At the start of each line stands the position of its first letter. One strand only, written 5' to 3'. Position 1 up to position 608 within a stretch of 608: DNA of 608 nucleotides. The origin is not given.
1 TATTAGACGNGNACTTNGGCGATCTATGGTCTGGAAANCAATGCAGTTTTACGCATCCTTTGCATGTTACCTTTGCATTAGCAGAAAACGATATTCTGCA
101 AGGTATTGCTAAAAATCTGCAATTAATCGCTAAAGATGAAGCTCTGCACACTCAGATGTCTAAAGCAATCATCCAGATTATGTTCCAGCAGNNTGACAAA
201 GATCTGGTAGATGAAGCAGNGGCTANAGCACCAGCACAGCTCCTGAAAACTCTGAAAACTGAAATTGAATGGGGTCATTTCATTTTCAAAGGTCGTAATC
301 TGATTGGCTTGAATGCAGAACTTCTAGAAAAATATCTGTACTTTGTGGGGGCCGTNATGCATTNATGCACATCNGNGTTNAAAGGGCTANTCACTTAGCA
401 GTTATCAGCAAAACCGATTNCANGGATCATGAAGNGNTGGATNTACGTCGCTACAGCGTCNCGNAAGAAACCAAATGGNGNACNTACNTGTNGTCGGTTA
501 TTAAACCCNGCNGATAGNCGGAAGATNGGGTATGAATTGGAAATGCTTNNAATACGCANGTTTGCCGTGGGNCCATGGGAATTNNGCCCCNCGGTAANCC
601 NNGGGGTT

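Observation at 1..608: ORF-track boundaries (60..398) are read artefacts; one nrdB-like gene spans almost the whole window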

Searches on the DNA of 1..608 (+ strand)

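Call 4: search_dna_similar(query=window:1-608:+, collection=phages, mode=distant)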
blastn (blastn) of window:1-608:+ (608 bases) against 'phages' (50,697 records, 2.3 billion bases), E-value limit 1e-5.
Records with a match: 536; places in all: 536; records where one place covers at least 80% of the query: 0.
Best place of each record, by identity: 90-95% 37; 80-90% 406; 60-80% 93.
By first word of the organism name: Salmonella 270; Escherichia 130; Klebsiella 82; Phage 12; Bacteriophage 11; Shigella 4; Providencia 4; Pectobacterium 4; Citrobacter 3; Listeria 2; and 10 more.
By host as written in the record: - 64; Escherichia coli 42; Salmonella enterica subsp. enterica serovar Enteritidis PT1 39; Klebsiella pneumoniae 26; Salmonella sp. 25; Salmonella enterica 22; Salmonella enterica subsp. enterica serovar Enteritidis 21; Salmonella enterica subsp. enterica 18; and 124 more.
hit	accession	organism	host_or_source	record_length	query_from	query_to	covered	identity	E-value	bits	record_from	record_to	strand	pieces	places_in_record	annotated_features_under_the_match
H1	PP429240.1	Salmonella phage vB_Si_CECAV_FGS029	Salmonella enterica subsp. enterica ...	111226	1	476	78%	87.6%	2e-166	590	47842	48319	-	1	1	ribonucleoside diphosphate reductase small subunit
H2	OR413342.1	Salmonella phage EH1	Salmonella enterica subsp. enterica ...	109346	1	470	77%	88.4%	3e-170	604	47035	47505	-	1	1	hypothetical protein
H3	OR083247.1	Escherichia phage Bf23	Escherichia coli BW25113 strain K-12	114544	1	457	75%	90.9%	4e-180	636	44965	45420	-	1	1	nrdB: aerobic ribonucleoside diphosphate reductase small subunit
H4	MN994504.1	Phage NBSal005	-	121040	1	457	75%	90.7%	5e-179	632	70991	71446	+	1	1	ribonucleotide reductase of class Ia (aerobic), beta subunit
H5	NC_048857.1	Phage NBSal005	-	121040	1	457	75%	90.7%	5e-179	632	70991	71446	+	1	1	ribonucleotide reductase of class Ia (aerobic), beta subunit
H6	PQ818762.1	Citrobacter phage CitS1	Citrobacter freundii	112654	1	457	75%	90.5%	2e-177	627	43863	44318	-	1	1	ribonucleoside diphosphate reductase beta subunit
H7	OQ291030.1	Salmonella phage Kenya-K16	Salmonella enterica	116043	1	457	75%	90.5%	2e-177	627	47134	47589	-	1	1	ribonucleotide reductase of class Ia (aerobic), beta subunit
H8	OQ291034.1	Salmonella phage Kenya-K37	Salmonella enterica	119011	1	457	75%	90.5%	2e-177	627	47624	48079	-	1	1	ribonucleotide reductase of class Ia (aerobic), beta subunit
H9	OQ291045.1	Salmonella phage Kenya-K17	Salmonella enterica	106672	1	457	75%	90.5%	2e-177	627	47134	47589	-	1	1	record has no annotation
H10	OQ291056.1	Salmonella phage Kenya-K33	Salmonella enterica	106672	1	457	75%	90.5%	2e-177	627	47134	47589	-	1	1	record has no annotation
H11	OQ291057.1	Salmonella phage Kenya-K34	Salmonella enterica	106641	1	457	75%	90.5%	2e-177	627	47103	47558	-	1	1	record has no annotation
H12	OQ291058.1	Salmonella phage Kenya-K41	Salmonella enterica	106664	1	457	75%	90.5%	2e-177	627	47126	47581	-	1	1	record has no annotation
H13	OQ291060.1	Salmonella phage Kenya-K43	Salmonella enterica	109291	1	457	75%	90.5%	2e-177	627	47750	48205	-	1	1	record has no annotation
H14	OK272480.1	Escherichia phage JLBYU40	Escherichia coli K-12 MG1655 del ...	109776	1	457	75%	90.0%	1e-174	618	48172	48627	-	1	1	putative ribonucleotide reductase of class Ia (aerobic), beta subunit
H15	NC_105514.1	Escherichia phage JLBYU40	Escherichia coli K-12 MG1655 del ...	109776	1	457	75%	90.0%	1e-174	618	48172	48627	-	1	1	putative ribonucleotide reductase of class Ia (aerobic), beta subunit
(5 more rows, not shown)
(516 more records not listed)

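Call 5: search_dna_similar(query=window:1-608:+, collection=ecoli_genomes, mode=distant)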
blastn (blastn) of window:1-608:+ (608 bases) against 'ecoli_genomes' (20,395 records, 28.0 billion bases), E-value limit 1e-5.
No match.

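Call 6: get_annotated_region(hit=H3, flank=1500)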
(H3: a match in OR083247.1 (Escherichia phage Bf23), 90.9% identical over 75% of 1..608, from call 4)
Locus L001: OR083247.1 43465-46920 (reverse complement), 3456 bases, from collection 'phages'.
description: Escherichia phage Bf23, complete genome.
organism: Escherichia phage Bf23 (NCBI taxid 2932881)
taxonomy: Viruses; Duplodnaviria; Heunggongvirae; Uroviricota; Caudoviricetes; Demerecviridae; Markadamsvirinae; Tequintavirus; Tequintavirus BF23
host: Escherichia coli BW25113 strain K-12; source: -; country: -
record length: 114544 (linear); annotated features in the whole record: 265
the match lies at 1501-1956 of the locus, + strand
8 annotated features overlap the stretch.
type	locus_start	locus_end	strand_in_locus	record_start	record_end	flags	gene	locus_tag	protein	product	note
CDS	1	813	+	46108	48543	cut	nrdA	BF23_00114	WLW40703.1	aerobic ribonucleoside diphosphate reductase large subunit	ab initio prediction:glimmer_phanotate_prodigal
regulatory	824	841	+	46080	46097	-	-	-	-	terminator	hypothetical rho-independent terminator predicted by ARNold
regulatory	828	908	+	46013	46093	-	-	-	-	promoter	hypothetical early promoter predicted by Sigma70Pred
CDS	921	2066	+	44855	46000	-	nrdB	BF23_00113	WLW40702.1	aerobic ribonucleoside diphosphate reductase small subunit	ab initio prediction:glimmer_phanotate_prodigal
CDS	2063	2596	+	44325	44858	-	frd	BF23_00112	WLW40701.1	dihydrofolate reductase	ab initio prediction:glimmer_phanotate_prodigal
CDS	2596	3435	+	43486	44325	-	thy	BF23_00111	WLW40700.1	thymidylate synthase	ab initio prediction:glimmer_phanotate_prodigal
regulatory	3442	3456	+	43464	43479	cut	-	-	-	terminator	hypothetical rho-independent terminator predicted by ARNold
regulatory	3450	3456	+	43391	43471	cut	-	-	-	promoter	hypothetical early promoter predicted by Sigma70Pred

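Call 7: get_annotated_region(hit=H1, flank=1500)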
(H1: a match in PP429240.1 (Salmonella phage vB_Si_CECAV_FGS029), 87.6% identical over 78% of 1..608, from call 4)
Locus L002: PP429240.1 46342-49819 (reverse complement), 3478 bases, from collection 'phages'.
description: Salmonella phage vB_Si_CECAV_FGS029, partial genome.
organism: Salmonella phage vB_Si_CECAV_FGS029 (NCBI taxid 3237254)
taxonomy: Viruses; Duplodnaviria; Heunggongvirae; Uroviricota; Caudoviricetes; Demerecviridae; Markadamsvirinae; Tequintavirus
host: Salmonella enterica subsp. enterica serovar Infantis; source: feces; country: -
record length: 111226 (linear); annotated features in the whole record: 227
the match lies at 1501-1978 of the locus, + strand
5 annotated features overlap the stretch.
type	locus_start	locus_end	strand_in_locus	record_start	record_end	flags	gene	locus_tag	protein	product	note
CDS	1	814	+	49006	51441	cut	-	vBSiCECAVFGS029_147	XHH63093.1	ribonucleotide reductase large subunit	phrog=3987_top_hit=KJ019113_p163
CDS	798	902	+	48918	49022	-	-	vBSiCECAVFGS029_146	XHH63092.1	hypothetical protein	phrog=No_PHROG_top_hit=No_PHROG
CDS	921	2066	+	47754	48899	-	-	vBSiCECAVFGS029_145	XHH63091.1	ribonucleoside diphosphate reductase small subunit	phrog=86_top_hit=KT995480_p118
CDS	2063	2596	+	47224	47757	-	-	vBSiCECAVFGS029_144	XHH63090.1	dihydrofolate reductase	phrog=316_top_hit=NC_014662_p240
CDS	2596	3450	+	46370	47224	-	-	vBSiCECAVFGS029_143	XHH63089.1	thymidylate synthase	phrog=160_top_hit=MF001354_p129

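Call 10: search_dna_similar(query=window:40-350:+, collection=phages, mode=near, max_rows=30)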
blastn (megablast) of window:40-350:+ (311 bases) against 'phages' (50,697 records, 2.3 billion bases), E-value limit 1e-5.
Records with a match: 376; places in all: 376; records where one place covers at least 80% of the query: 375.
Best place of each record, by identity: 95-99% 105; 90-95% 119; 80-90% 152.
By first word of the organism name: Salmonella 217; Escherichia 121; Phage 12; Bacteriophage 10; Shigella 4; Klebsiella 4; Citrobacter 3; Listeria 2; Campylobacter 2; Escherchia 1.
By host as written in the record: - 53; Escherichia coli 41; Salmonella enterica subsp. enterica serovar Enteritidis PT1 27; Salmonella enterica 22; Salmonella sp. 20; Salmonella enterica subsp. enterica serovar Enteritidis 19; Salmonella enterica subsp. enterica serovar Typhimurium 15; Escherichia coli K-12 13; and 76 more.
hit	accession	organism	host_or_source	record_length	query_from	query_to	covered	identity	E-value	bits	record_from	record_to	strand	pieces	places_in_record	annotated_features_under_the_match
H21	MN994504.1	Phage NBSal005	-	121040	1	311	100%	97.4%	2e-150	536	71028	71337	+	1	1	ribonucleotide reductase of class Ia (aerobic), beta subunit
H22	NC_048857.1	Phage NBSal005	-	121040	1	311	100%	97.4%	2e-150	536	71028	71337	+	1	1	ribonucleotide reductase of class Ia (aerobic), beta subunit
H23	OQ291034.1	Salmonella phage Kenya-K37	Salmonella enterica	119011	1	311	100%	97.4%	2e-150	536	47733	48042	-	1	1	ribonucleotide reductase of class Ia (aerobic), beta subunit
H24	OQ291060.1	Salmonella phage Kenya-K43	Salmonella enterica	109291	1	311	100%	97.4%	2e-150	536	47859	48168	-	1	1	record has no annotation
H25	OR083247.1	Escherichia phage Bf23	Escherichia coli BW25113 strain K-12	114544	1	311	100%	97.4%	2e-150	536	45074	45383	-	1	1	nrdB: aerobic ribonucleoside diphosphate reductase small subunit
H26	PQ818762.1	Citrobacter phage CitS1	Citrobacter freundii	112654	1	311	100%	97.1%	9e-149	531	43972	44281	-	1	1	ribonucleoside diphosphate reductase beta subunit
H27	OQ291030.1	Salmonella phage Kenya-K16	Salmonella enterica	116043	1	311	100%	97.1%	9e-149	531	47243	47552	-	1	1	ribonucleotide reductase of class Ia (aerobic), beta subunit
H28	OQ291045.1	Salmonella phage Kenya-K17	Salmonella enterica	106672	1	311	100%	97.1%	9e-149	531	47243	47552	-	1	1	record has no annotation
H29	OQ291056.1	Salmonella phage Kenya-K33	Salmonella enterica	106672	1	311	100%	97.1%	9e-149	531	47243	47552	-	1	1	record has no annotation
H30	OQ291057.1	Salmonella phage Kenya-K34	Salmonella enterica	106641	1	311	100%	97.1%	9e-149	531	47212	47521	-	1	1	record has no annotation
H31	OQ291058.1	Salmonella phage Kenya-K41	Salmonella enterica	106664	1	311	100%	97.1%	9e-149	531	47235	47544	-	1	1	record has no annotation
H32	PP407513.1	Salmonella phage vB_Si_CECAV_FGS009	Salmonella enterica subsp. enterica ...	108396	1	311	100%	97.1%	9e-149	531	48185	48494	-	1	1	ribonucleoside diphosphate reductase small subunit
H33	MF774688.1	Salmonella phage SP1a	Gallus gallus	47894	1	311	100%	96.8%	4e-147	525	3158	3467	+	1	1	putative aerobic ribonucleoside diphosphate reductase small subunit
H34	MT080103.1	Escherichia phage ECOP18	Escherichia coli O157:H7 ATCC 43895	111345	1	311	100%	96.8%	4e-147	525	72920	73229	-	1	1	aerobic ribonucleoside diphosphate reductase small subunit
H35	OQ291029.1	Salmonella phage Kenya-K15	Salmonella enterica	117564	1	311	100%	96.8%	4e-147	525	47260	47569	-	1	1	ribonucleotide reductase of class Ia (aerobic), beta subunit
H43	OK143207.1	Escherichia phage Lindwurm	-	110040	1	311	100%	96.5%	2e-145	520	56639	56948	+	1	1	ribonucleoside diphosphate reductase subunit beta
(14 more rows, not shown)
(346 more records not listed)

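Call 12: get_annotated_region(hit=H21, flank=400)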
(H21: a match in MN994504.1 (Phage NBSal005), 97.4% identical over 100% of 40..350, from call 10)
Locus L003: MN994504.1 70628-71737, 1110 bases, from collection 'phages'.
description: Phage NBSal005, complete genome.
organism: Phage NBSal005 (NCBI taxid 2991865)
taxonomy: Viruses; Duplodnaviria; Heunggongvirae; Uroviricota; Caudoviricetes; Demerecviridae; Markadamsvirinae; Tequintavirus; Tequintavirus NBSal005
host: -; source: -; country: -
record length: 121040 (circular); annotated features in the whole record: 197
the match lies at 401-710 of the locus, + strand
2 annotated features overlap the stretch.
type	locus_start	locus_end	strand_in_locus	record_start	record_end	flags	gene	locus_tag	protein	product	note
CDS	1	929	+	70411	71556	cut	-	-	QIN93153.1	ribonucleotide reductase of class Ia (aerobic), beta subunit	-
CDS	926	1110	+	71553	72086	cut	-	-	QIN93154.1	dihydrofolate reductase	-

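Call 13: get_annotated_region(hit=H26, flank=400)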
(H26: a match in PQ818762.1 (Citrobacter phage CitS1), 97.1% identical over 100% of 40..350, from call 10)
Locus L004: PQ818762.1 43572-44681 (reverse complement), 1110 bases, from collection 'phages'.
description: Citrobacter phage CitS1, complete genome.
organism: Citrobacter phage CitS1 (NCBI taxid 3390903)
taxonomy: Viruses; Duplodnaviria; Heunggongvirae; Uroviricota; Caudoviricetes; Demerecviridae; Markadamsvirinae; Epseptimavirus
host: Citrobacter freundii; source: urban wastewater; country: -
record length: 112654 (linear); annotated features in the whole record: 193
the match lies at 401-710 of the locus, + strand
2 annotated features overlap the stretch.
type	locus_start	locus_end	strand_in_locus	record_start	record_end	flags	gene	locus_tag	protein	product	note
CDS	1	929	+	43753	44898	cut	-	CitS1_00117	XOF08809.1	ribonucleoside diphosphate reductase beta subunit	-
CDS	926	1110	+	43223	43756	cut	-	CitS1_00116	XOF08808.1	dihydrofolate reductase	-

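Call 14: get_annotated_region(hit=H34, flank=400)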
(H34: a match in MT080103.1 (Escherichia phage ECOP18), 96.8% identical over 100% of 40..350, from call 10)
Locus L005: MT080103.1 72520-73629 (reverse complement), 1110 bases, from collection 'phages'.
description: Escherichia phage ECOP18, complete genome.
organism: Escherichia phage ECOP18 (NCBI taxid 2713223)
taxonomy: Viruses; Duplodnaviria; Heunggongvirae; Uroviricota; Caudoviricetes; Demerecviridae; Markadamsvirinae; Tequintavirus
host: Escherichia coli O157:H7 ATCC 43895; source: sewage; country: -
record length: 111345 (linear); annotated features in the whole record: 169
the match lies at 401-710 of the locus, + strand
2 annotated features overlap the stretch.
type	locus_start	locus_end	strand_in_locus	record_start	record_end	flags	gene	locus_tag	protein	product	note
CDS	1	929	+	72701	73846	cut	-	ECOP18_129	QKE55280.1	aerobic ribonucleoside diphosphate reductase small subunit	-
CDS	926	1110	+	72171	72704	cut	-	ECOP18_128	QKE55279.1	dihydrofolate reductase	-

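Call 15: get_annotated_region(hit=H43, flank=400)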
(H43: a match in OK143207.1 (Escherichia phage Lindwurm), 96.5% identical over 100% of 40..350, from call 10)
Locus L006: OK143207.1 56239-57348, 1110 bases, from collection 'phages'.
description: Escherichia phage Lindwurm, complete genome.
organism: Escherichia phage Lindwurm (NCBI taxid 2872674)
taxonomy: Viruses; Duplodnaviria; Heunggongvirae; Uroviricota; Caudoviricetes; Demerecviridae; Markadamsvirinae; Tequintavirus
host: -; source: -; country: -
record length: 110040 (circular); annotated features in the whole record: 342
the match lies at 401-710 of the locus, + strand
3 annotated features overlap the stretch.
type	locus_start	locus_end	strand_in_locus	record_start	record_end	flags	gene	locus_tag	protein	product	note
CDS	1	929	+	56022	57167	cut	-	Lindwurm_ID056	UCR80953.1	ribonucleoside diphosphate reductase subunit beta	-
regulatory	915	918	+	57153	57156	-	-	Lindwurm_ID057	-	ribosome_binding_site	-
CDS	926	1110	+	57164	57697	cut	-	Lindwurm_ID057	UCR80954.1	putative dihydrofolate reductase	-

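Call 23: search_dna_similar(query=window:270-350:+, collection=phages, mode=near, max_rows=5)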
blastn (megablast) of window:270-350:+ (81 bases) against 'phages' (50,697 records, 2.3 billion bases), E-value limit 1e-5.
Records with a match: 179; places in all: 179; records where one place covers at least 80% of the query: 179.
Best place of each record, by identity: 95-99% 106; 90-95% 61; 80-90% 12.
By first word of the organism name: Salmonella 95; Escherichia 66; Phage 8; Shigella 4; Citrobacter 2; Klebsiella 2; Escherchia 1; Listeria 1.
By host as written in the record: - 26; Salmonella enterica 18; Escherichia coli 16; Salmonella sp. 13; Escherichia coli O157:H7 9; Salmonella enterica subsp. enterica serovar Enteritidis 7; Salmonella enterica subsp. enterica serovar Infantis 6; Salmonella enterica subsp. enterica 5; and 42 more.
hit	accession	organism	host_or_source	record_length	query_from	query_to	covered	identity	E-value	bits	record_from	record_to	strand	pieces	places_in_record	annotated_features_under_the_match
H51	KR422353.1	Escherichia phage phiAPCEc03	Escherichia coli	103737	1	81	100%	97.5%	1e-31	139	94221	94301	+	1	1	aerobic ribonucleoside-diphosphate reductase small subunit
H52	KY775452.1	Salmonella phage Stp1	Salmonella enterica subsp. enterica ...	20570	1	81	100%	97.5%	1e-31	139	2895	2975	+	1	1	aerobic ribonucleoside diphosphate reductase, small subunit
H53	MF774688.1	Salmonella phage SP1a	Gallus gallus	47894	1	81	100%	97.5%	1e-31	139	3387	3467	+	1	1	putative aerobic ribonucleoside diphosphate reductase small subunit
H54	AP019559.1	Escherichia phage SP15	Escherichia coli O157:H7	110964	1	81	100%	97.5%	1e-31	139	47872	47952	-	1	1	aerobic ribonucleoside diphosphate reductase, small subunit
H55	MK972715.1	Salmonella phage SE11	Salmonella sp.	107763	1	81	100%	97.5%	1e-31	139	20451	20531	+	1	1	putative aerobic ribonucleoside diphosphate reductase, small subunit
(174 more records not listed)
